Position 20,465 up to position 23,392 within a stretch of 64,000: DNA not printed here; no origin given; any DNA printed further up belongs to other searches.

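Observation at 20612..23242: MBL-fold + two cNMP-binding domains + C-terminal hemerythrin in one 876-aa protein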

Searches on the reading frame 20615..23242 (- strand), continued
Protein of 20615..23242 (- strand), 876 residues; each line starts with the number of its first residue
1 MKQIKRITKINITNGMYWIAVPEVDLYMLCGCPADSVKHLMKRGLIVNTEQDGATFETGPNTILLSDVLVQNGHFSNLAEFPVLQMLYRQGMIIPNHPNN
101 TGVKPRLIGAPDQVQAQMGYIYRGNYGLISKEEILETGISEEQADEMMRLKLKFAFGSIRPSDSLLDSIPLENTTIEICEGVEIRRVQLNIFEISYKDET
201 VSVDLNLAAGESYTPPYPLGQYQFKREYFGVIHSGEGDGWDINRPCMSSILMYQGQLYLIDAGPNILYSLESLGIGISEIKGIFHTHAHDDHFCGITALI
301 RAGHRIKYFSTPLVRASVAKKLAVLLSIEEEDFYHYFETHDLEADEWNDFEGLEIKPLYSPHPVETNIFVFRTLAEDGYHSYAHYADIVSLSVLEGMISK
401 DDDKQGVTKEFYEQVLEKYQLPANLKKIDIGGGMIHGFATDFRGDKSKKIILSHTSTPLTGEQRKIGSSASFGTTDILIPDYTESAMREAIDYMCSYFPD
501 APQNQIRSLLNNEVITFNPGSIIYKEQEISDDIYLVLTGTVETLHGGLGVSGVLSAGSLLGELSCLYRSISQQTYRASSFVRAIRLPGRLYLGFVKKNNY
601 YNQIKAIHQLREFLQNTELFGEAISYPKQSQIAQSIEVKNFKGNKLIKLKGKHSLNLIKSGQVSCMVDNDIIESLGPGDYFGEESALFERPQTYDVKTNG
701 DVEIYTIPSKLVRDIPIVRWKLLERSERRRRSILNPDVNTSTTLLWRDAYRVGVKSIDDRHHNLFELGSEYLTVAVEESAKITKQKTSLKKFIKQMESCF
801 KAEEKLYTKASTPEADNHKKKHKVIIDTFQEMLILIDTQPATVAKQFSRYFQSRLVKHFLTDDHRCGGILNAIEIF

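Call 16: find_related_loci(query=A1, collection=genome_contigs, flank=10000)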
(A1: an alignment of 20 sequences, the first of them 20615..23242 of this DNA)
Query A1 (876 aa) in genome_contigs; peptide patterns used: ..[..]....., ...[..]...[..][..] (x = any residue, [..] = any of these).
600 stretches matched a pattern (row limit reached: there are more); 469 encode a relative of the query (tblastn E <= 1e-3); the best 80 are kept; 80 distinct loci.
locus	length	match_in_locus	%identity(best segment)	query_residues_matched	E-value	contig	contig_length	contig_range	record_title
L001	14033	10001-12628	90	1-876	0e+0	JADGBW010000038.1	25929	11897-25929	MAG: Magnetococcales bacterium isolate nwagbin5 nwag_bin5_NODE_128_length_25929_cov_8.979903, whole genome shotgun seque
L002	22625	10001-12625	52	7-876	0e+0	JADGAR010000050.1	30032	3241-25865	MAG: Magnetococcales bacterium isolate nNGHbin2 nNGH_bin2_NODE_50_length_30032_cov_10.548854, whole genome shotgun seque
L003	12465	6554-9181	93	1-876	0e+0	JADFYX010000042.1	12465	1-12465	MAG: Magnetococcales bacterium isolate nGRbin4 nGR_bin4_NODE_42_length_12465_cov_3.820391, whole genome shotgun sequence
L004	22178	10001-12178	61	6-731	0e+0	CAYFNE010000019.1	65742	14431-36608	MAG TPA_asm: uncultured Magnetococcales bacterium isolate ERP019367_co2_107 genome assembly, contig: NODE_443_length_657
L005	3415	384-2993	51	2-872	0e+0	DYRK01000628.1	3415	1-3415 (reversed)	MAG TPA_asm: Desulfatirhabdium butyrativorans isolate SulCav_GS10_10_47_57 SulCav_GS10_10_57865_length_3415_cov_29_63333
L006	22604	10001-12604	52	4-871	0e+0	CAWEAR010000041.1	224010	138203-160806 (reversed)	MAG: uncultured delta proteobacterium isolate MFD01299.bin.2.104 genome assembly, contig: contig_51187, whole genome sho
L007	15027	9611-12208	51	4-871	0e+0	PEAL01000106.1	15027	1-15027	MAG: Deltaproteobacteria bacterium isolate ER2bin7 scaffold682, whole genome shotgun sequence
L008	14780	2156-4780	50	1-876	0e+0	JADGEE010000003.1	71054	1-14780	MAG: Campylobacteraceae bacterium isolate BB28 NODE_334_length_71054_cov_8.451723, whole genome shotgun sequence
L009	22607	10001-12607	50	4-870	0e+0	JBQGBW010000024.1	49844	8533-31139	Magnetococcales bacterium HHB-1 contig-255_26, whole genome shotgun sequence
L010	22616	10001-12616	50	4-876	0e+0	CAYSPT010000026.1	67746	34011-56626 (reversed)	MAG TPA_asm: uncultured bacterium isolate SRP077602_co1_83 genome assembly, contig: NODE_945_length_67746_cov_9.935191,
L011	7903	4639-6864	56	4-749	0e+0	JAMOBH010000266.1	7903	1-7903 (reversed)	MAG: Magnetococcus sp. YQC-5 contig-110_2390, whole genome shotgun sequence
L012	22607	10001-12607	50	2-872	0e+0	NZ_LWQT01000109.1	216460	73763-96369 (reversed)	Paramagnetospirillum marisnigri strain SP-1 NODE_7_length_216460_cov_87.9381_ID_3171, whole genome shotgun sequence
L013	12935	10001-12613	50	4-876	0e+0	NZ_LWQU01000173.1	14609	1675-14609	Magnetospirillum moscoviense strain BB-1 NODE_69_length_14609_cov_110.341_ID_7030, whole genome shotgun sequence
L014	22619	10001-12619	50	3-876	0e+0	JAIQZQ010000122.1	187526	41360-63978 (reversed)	MAG: Candidatus Anammoxibacter sp. isolate OFTM214 OFTM214_121, whole genome shotgun sequence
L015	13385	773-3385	49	1-872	0e+0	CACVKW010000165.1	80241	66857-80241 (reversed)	Olavius sp. associated proteobacterium Delta 1 isolate mag2:49deedb4-927c-43a8-ad40-04e63e16f3c8 genome assembly, contig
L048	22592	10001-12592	72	14-876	0e+0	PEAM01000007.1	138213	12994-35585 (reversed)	MAG: Magnetococcales bacterium isolate ER1bin7 scaffold28, whole genome shotgun sequence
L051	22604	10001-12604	49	7-876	0e+0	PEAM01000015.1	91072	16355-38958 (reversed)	MAG: Magnetococcales bacterium isolate ER1bin7 scaffold49, whole genome shotgun sequence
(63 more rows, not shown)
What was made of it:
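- Tried and rejected: I rejected it because relatives occur in Gallionella, Campylobacterota, Kuenenia, Nitrospinota, Desulfovibrionales, Telmatospirillum and others (call 16).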

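Call 27: predict_structure(alignment_id=A2)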
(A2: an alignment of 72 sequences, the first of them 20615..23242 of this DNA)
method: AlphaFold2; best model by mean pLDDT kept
length: 876 residues; sequences in the alignment: 72
mean_pLDDT: 88.7   pTM: 0.87
mean pLDDT of the five models: 88.7, 86.6, 85.9, 84.7, 82.3
residues with pLDDT >= 90: 498; 70-90: 345; 50-70: 27; < 50: 6
segments of 3 or more residues with pLDDT < 50: 737-740
pLDDT, mean of each block of 10 residues (from residue 1): 76 96 96 94 92 86 93 88 93 83 93 90 91 94 92 88 89 90 93 96 89 88 91 90 92 95 91 88 94 90 89 96 87 92 96 96 93 96 95 91 83 94 95 80 94 87 93 95 83 90 93 93 92 91 73 82 91 90 94 94 89 83 77 91 83 87 88 90 85 87 93 87 83 58 74 87 92 79 89 95 87 79 91 86 82 84 81 69
secondary structure, 60 per line:
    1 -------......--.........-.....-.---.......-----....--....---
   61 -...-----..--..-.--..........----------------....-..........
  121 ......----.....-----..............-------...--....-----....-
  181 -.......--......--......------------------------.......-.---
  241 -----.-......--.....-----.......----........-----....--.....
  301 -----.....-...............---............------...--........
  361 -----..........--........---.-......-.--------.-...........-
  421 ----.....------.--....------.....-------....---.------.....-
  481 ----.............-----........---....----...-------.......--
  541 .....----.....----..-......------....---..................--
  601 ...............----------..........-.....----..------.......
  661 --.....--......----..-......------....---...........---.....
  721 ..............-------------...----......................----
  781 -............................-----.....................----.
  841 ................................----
elements in order (helices of 4 or more, strands of 3 or more residues): E8-13 E16-21 E26-30 H36-42 E48-51 E54-57 E62-64 H80-89 E106-109 H111-126 H131-135 H141-154 E167-170 E176-179 E182-188 E191-196 E199-204 E229-235 E248-253 E256-260 H266-272 E280-284 H290-293 H296-300 E306-310 H312-326 H330-336 E337-341 E348-350 E353-360 E366-375 E378-385 H391-396 H409-419 E425-429 H439-442 E449-453 H461-464 E475-479 H485-497 H503-510 E514-517 E522-524 E532-538 E541-545 E550-554 H562-567 E574-577 E581-587 H588-598 H601-615 H626-635 E637-641 E654-660 E663-667 E670-675 H683-688 E695-698 E702-708 H709-712 H716-734 H755-776 H782-809 H815-835 H840-872
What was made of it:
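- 20612..23242 (-): Whole CDS, 876 aa plus TAA stop: N-domain, MBL, CNB-A, CNB-B, hemerythrin. AF2 model with mean pLDDT 88.7 and pTM 0.87 (call 27).
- On Hemerythrin domain (TIGR02481 / PF01814): Four long helices at 755-872 (call 27).
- The full-length AF2 model is confident, with pLDDT 88.7 and pTM 0.87 (call 27).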

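Call 30: fold_search(model_id=the predicted structure, library=pdb)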
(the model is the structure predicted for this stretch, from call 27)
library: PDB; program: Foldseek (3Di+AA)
matches with E <= 10: 1090; with E <= 0.001: 604
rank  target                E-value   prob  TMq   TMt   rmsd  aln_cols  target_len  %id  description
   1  5kbf_A                1.1e-15  1.00  0.20  0.48   7.6       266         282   19  cAMP bound PfPKA-R (141-441) (released 2016-10-12)
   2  6rsx                  2.0e-15  1.00  0.18  0.45   8.8       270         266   19  Regulatory Subunit of cAMP-dependant Protein Kinase A from Euglena gracilis at 1.6 A resolution (released 2020-10-28)
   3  5j3u                  4.9e-15  1.00  0.16  0.45  12.6       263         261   16  Co-crystal structure of the regulatory domain of Toxoplasma gondii PKA with cAMP (released 2016-04-20)
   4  1ne4                  8.6e-15  1.00  0.18  0.48   9.6       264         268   17  Crystal Structure of Rp-cAMP Binding R1a Subunit of cAMP-dependent Protein Kinase (released 2004-01-13)
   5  3of1                  2.0e-14  1.00  0.19  0.51   8.0       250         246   19  Crystal Structure of Bcy1, the Yeast Regulatory Subunit of PKA (released 2010-12-01)
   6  1cx4                  3.3e-14  1.00  0.15  0.41  15.0       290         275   18  CRYSTAL STRUCTURE OF A DELETION MUTANT OF THE TYPE II BETA REGULATORY SUBUNIT OF CAMP-DEPENDENT PROTEIN KINASE (released 2001-03-07)
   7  6h4g_A                3.6e-14  1.00  0.19  0.47   7.9       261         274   17  Regulatory subunit of a cAMP-independent protein kinase A from Trypanosoma brucei: E311A, T318R, V319A mutant bound to (released 2019-08-14)
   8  4jv4                  4.0e-14  1.00  0.18  0.48   8.9       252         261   18  Crystal Structure of RIalpha(91-379) bound to HE33, a N6 di-propyl substituted cAMP analog (released 2013-09-18)
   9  1rl3_B                5.2e-14  1.00  0.17  0.46  10.2       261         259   18  Crystal structure of cAMP-free R1a subunit of PKA (released 2004-07-06)
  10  6byr_B                6.1e-14  1.00  0.12  0.33  19.7       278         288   18  Structures of the PKA RI alpha holoenzyme with the FLHCC driver J-PKAc alpha or native PKAc alpha (released 2019-04-03)
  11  4x6r_B                6.4e-14  1.00  0.13  0.36  19.4       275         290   17  An Isoform-specific Myristylation Switch Targets RIIb PKA Holoenzymes to Membranes (released 2015-07-22)
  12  6h4g_B                7.4e-14  1.00  0.19  0.47   8.0       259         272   17  Regulatory subunit of a cAMP-independent protein kinase A from Trypanosoma brucei: E311A, T318R, V319A mutant bound to (released 2019-08-14)
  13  2qcs_B                8.2e-14  1.00  0.12  0.35  19.4       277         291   17  A complex structure between the Catalytic and Regulatory subunit of Protein Kinase A that represents the inhibited sta (released 2007-11-06)
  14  6hyq_A                8.7e-14  1.00  0.19  0.46   8.9       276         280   17  Regulatory subunit of a cAMP-independent protein kinase A from Trypanosoma cruzi bound to guanosine (released 2019-11-13)
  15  9fqr_Xk               1.0e-13  1.00  0.13  0.38  18.8       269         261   17  96-nm repeat of axonemal doublet microtubules from bovine sperm (released 2025-03-26)
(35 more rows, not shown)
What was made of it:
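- On Cyclic nucleotide-binding domain (PF00027): Foldseek top hits are PKA-R and PKG tandem CNBs, E 1e-15 (call 30).
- Foldseek hits for the CNB tandem include the nucleoside-binding trypanosome PKA-R (call 30).
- Tried and rejected: Foldseek against the PDB is swamped by CNB hits (call 30).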

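Call 61: fold_search(model_id=the predicted structure, library=viral)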
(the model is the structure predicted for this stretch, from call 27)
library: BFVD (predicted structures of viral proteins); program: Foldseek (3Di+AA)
matches with E <= 10: 341; with E <= 0.001: 6
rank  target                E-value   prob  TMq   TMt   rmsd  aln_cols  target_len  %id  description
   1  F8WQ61                6.9e-07  1.00  0.20  0.51  13.0       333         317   14  (no name in the UniProt tables at hand)
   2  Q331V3                1.6e-06  1.00  0.16  0.52   8.0       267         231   17  (no name in the UniProt tables at hand)
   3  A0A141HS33            4.2e-06  1.00  0.21  0.68   5.7       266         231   13  (no name in the UniProt tables at hand)
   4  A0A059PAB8            9.0e-05  1.00  0.17  0.64   4.0       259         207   15  Putative hydrolase [Leuconostoc phage LN03]
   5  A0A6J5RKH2            2.5e-04  1.00  0.12  0.38   8.6       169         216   12  Crp cAMP-binding proteins - catabolite gene activator and regulatory subunit of cAMP-dependent protein kinases [uncultured Caudovirales pha…
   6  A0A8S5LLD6            3.1e-04  1.00  0.16  0.29   6.4       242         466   11  Putative exonuclease [Siphoviridae sp. ctKcB20]
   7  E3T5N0                1.2e-03  1.00  0.17  0.49   7.7       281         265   12  Putative metal-dependent hydrolase [Cafeteria roenbergensis virus (strain BV-PW1)]
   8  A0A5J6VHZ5            1.5e-03  1.00  0.11  0.13  10.4       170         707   15  STAS domain-containing protein [Megaviridae environmental sample]
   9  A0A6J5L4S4            1.9e-03  0.99  0.07  0.29  13.9       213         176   12  Uncharacterized protein [uncultured Caudovirales phage]
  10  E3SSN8                4.4e-03  0.89  0.07  0.24  17.1       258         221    5  Uncharacterized protein [Prochlorococcus phage P-HM2]
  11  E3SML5                5.1e-03  0.84  0.08  0.21  15.8       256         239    8  Uncharacterized protein [Prochlorococcus phage P-HM1]
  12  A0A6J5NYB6            7.7e-03  0.91  0.08  0.24  14.2       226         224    9  Uncharacterized protein [uncultured Caudovirales phage]
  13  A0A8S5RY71            9.5e-03  0.98  0.12  0.48   7.0       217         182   10  Pyrroloquinoline [Siphoviridae sp. ctEJG5]
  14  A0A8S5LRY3            9.5e-03  0.18  0.07  0.12  31.3       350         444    9  Uncharacterized protein [Siphoviridae sp. ctzMZ8]
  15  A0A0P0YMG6            1.4e-02  0.57  0.07  0.21  14.8       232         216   15  (no name in the UniProt tables at hand)
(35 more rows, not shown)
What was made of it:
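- Tried and rejected: The viral library was uninformative (call 61).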

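Call 69: search_protein_families(library=padloc, proteins=[window:20615-23242:-], max_evalue=0.01)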
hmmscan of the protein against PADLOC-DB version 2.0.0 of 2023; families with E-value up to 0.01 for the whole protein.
window:20615-23242:- (876 aa): 3 families
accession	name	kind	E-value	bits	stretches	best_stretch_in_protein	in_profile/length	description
PDLC00734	PycC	-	1.5e-06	25.5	0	635-712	32-116/374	Pycsar cyclase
PDLC00731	Effector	-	0.00011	19.2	0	512-569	40-96/306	TIR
PDLC00732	Effector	-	0.00018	18.5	0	630-687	30-89/301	TIR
